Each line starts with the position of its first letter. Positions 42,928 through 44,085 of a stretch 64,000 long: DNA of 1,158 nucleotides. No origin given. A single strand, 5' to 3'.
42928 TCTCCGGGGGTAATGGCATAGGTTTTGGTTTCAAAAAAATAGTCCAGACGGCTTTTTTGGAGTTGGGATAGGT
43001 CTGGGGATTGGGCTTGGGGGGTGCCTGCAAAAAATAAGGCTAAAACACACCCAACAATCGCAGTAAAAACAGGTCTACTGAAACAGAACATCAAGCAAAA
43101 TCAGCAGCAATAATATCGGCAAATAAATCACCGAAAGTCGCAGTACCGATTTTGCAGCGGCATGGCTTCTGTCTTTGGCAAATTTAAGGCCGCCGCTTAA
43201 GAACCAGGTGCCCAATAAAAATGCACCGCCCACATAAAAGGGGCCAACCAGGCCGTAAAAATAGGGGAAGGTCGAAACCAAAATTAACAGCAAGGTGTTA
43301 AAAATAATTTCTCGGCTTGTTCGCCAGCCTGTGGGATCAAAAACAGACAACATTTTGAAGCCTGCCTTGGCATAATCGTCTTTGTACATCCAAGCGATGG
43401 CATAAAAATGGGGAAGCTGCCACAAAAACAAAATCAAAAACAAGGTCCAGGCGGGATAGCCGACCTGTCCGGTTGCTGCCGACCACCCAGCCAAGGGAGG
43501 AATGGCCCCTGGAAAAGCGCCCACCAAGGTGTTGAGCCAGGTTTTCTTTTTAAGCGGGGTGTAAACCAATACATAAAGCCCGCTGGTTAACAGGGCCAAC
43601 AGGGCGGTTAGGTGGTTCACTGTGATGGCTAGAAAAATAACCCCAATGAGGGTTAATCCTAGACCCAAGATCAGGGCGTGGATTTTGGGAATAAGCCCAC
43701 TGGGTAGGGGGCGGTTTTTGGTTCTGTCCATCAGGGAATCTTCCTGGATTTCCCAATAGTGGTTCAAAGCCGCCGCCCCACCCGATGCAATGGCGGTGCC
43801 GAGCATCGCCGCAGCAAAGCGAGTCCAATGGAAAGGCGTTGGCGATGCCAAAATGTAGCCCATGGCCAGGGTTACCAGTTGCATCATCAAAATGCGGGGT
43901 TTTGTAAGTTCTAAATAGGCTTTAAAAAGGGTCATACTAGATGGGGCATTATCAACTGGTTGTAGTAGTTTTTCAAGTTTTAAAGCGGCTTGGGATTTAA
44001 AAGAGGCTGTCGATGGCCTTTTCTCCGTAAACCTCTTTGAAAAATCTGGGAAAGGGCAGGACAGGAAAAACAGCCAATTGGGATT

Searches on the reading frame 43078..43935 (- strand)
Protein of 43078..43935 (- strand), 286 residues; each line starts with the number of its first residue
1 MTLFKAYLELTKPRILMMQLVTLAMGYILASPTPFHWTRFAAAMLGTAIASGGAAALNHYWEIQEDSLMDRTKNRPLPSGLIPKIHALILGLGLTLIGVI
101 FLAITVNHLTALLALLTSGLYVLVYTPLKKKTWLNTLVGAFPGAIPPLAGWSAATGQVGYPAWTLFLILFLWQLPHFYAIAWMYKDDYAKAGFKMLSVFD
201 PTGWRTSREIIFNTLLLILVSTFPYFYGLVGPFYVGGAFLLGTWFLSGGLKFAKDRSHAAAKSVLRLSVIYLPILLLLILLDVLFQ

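Call 16: search_protein_families(library=pfam, proteins=[window:43078-43935:-], max_evalue=0.001)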
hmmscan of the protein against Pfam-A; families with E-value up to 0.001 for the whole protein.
window:43078-43935:- (286 aa): 1 family
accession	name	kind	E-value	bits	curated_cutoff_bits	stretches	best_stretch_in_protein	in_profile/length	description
PF01040.23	UbiA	-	4.4e-58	197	34.2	1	20-266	2-246/250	UbiA prenyltransferase family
